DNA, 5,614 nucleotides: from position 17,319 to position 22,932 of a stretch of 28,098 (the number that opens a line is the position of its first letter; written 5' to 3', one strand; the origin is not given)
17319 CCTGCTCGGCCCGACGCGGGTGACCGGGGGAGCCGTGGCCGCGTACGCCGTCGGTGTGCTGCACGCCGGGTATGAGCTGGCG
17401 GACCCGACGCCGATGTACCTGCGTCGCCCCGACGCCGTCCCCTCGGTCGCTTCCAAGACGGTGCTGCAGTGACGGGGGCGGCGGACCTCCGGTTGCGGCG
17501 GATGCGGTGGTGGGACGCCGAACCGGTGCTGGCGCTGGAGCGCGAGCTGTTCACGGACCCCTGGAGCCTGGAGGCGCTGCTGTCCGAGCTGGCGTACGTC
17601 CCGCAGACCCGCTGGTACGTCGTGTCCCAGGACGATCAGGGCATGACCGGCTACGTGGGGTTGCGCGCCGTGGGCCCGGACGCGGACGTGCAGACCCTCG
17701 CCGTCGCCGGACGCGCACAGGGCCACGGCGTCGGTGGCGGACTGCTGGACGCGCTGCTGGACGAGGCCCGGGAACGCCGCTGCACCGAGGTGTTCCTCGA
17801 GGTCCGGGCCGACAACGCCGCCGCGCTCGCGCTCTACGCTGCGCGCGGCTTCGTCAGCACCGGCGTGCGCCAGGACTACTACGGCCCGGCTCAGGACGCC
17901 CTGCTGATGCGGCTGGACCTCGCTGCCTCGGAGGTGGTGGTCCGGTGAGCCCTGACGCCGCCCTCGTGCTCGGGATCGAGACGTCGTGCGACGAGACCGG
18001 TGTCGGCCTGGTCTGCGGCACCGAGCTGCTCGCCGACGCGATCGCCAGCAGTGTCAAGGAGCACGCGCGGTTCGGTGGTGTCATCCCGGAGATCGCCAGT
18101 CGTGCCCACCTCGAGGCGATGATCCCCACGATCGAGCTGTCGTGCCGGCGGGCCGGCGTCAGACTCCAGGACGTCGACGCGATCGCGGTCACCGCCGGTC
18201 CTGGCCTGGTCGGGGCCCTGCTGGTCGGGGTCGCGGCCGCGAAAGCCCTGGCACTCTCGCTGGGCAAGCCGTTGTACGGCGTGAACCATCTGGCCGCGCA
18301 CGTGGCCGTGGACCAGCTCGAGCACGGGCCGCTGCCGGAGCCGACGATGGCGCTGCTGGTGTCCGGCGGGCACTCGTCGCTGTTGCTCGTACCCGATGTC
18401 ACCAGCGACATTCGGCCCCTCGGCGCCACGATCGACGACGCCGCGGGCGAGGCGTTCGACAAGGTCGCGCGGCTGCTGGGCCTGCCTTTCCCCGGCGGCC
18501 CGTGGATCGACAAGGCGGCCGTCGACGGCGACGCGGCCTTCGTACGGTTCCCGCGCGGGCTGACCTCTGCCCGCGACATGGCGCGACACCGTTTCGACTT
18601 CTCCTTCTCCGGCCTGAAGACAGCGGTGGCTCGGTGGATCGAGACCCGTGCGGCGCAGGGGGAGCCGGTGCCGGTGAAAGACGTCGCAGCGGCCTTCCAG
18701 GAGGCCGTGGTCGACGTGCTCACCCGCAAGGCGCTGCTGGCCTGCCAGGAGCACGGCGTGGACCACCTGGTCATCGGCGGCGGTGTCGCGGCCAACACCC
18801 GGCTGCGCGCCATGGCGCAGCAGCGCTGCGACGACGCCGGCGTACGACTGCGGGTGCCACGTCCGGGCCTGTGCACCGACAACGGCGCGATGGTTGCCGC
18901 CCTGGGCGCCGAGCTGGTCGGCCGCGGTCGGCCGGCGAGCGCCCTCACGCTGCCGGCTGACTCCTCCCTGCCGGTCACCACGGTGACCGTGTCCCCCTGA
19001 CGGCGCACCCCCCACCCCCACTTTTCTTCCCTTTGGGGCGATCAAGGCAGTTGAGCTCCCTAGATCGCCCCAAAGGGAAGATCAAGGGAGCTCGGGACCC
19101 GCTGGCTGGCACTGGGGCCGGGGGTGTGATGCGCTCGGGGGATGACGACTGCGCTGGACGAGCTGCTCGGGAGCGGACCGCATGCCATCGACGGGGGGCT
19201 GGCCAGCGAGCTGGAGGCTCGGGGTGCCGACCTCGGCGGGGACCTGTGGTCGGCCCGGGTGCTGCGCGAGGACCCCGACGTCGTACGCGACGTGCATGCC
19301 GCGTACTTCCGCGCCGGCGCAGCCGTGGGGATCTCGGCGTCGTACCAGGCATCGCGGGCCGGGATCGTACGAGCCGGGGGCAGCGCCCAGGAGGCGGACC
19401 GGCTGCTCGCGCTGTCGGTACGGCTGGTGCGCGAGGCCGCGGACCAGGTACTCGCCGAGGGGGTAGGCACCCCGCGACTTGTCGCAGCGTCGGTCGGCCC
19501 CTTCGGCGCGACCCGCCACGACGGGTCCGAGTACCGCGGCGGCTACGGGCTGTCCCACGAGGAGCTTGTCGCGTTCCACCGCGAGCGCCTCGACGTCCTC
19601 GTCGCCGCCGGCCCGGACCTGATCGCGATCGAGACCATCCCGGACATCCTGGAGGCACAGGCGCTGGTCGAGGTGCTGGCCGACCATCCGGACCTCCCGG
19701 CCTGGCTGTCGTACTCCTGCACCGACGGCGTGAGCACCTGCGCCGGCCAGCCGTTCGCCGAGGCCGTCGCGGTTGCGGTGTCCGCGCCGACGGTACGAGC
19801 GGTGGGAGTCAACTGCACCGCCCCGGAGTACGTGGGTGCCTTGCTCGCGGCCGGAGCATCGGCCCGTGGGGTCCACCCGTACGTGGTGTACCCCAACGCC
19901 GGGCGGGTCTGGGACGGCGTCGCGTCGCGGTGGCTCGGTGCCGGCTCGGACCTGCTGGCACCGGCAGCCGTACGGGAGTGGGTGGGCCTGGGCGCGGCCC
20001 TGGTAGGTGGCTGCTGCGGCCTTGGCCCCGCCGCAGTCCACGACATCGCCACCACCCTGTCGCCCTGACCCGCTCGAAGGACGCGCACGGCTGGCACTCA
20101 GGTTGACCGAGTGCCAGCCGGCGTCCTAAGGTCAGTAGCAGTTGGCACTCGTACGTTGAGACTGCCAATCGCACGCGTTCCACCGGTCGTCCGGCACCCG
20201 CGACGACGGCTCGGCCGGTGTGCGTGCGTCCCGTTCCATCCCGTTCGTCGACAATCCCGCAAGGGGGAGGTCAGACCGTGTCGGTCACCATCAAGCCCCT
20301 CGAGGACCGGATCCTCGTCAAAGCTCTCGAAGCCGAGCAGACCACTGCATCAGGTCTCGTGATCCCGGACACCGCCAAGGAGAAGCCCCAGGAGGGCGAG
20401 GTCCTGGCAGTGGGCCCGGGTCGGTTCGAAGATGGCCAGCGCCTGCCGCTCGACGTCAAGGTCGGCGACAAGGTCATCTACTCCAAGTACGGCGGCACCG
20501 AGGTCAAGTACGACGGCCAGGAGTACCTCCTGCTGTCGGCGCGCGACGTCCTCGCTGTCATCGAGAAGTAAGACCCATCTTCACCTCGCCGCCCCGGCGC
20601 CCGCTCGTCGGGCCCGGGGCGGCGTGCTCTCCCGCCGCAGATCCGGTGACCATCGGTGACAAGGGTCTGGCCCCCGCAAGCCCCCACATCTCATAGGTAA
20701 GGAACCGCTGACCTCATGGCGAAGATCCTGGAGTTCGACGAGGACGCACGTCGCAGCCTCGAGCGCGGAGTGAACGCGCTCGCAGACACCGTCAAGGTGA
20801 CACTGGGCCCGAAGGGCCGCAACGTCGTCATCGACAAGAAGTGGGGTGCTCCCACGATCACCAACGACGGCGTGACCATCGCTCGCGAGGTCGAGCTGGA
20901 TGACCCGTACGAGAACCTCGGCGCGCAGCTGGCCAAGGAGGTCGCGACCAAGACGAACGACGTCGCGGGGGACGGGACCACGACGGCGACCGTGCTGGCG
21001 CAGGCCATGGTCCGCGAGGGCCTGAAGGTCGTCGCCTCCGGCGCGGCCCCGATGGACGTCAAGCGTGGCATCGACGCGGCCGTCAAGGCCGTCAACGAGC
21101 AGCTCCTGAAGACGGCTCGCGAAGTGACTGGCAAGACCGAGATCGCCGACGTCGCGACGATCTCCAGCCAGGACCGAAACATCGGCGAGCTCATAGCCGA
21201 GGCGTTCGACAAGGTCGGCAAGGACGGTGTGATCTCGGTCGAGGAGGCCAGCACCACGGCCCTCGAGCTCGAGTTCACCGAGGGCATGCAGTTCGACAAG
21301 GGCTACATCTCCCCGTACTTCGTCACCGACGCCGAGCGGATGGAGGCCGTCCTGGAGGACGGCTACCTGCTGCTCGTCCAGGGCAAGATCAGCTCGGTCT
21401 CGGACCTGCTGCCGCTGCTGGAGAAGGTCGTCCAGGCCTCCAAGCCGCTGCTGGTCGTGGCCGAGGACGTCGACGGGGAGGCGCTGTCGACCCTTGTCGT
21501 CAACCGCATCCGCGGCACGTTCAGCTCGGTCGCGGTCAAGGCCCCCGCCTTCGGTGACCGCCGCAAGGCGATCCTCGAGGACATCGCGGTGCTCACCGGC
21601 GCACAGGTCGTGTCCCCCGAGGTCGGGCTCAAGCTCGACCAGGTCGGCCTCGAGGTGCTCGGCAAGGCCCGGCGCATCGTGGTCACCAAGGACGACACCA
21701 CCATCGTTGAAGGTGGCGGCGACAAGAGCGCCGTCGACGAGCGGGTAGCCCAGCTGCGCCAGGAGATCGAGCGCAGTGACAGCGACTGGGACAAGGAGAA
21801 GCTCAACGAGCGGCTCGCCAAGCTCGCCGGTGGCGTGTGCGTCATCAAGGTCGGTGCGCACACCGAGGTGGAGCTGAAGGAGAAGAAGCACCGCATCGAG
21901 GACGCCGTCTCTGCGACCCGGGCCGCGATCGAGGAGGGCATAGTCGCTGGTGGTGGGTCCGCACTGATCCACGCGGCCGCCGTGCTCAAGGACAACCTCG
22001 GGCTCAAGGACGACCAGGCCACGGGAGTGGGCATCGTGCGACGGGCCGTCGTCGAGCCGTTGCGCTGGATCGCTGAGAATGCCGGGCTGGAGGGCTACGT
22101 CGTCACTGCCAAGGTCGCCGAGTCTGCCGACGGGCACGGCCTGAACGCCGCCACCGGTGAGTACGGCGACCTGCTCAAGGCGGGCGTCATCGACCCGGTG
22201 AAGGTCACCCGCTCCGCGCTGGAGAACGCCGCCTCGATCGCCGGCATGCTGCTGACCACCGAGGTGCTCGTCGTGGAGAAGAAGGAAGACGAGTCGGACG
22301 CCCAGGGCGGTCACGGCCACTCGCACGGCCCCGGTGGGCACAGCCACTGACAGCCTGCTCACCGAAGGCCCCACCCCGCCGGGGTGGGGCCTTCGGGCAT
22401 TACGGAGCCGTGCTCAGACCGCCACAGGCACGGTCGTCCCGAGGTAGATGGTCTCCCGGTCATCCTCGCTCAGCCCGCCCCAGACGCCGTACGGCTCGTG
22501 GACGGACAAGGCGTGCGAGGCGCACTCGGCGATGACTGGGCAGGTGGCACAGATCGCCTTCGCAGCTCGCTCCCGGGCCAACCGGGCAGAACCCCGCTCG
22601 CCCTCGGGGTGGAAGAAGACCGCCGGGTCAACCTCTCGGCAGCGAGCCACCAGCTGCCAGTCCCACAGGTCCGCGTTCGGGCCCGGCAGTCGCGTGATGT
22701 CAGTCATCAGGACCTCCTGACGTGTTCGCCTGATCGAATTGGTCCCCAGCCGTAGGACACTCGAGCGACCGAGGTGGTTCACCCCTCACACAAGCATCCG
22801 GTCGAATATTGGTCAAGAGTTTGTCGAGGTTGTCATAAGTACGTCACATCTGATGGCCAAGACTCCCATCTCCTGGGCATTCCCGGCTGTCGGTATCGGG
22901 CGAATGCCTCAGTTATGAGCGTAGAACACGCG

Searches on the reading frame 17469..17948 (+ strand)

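Call 6: search_protein_families(library=pfam, proteins=[window:17469-17948:+])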
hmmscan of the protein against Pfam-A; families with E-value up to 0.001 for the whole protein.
window:17469-17948:+ (159 aa): 5 families
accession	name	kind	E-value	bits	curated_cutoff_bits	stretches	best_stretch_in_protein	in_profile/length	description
PF00583.31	Acetyltransf_1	-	9.5e-17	61.8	20.7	1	20-128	4-116/116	Acetyltransferase (GNAT) family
PF13508.13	Acetyltransf_7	-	2.8e-10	40.9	27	1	47-129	3-83/84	Acetyltransferase (GNAT) domain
PF13673.13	Acetyltransf_10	-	1.7e-08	34.9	23.6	1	51-135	34-114/128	Acetyltransferase (GNAT) domain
PF13302.13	Acetyltransf_3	-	2.6e-06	28.6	25.4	1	7-128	2-137/138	Acetyltransferase (GNAT) domain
PF13523.12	Acetyltransf_8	-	0.00023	21.2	27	0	81-131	89-140/145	Acetyltransferase (GNAT) domain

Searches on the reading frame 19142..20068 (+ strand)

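Call 6: search_protein_families(library=pfam, proteins=[window:19142-20068:+])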
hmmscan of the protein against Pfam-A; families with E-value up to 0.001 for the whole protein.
window:19142-20068:+ (308 aa): 1 family
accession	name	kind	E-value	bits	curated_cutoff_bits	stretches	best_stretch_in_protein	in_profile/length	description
PF02574.22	S-methyl_trans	-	8.3e-69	233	22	1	16-305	3-282/283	Homocysteine S-methyltransferase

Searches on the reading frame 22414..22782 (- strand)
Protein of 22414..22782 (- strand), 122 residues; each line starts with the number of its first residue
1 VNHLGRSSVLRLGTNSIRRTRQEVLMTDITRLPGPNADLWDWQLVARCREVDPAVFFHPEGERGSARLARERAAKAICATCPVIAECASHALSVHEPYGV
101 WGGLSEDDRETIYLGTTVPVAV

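Call 6: search_protein_families(library=pfam, proteins=[window:22414-22782:-])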
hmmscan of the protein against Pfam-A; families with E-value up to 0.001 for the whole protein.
window:22414-22782:- (122 aa): 1 family
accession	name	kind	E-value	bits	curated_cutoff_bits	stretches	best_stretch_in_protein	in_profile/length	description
PF02467.21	Whib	-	2.7e-25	89.1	23.6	1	42-111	1-64/65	Transcription factor WhiB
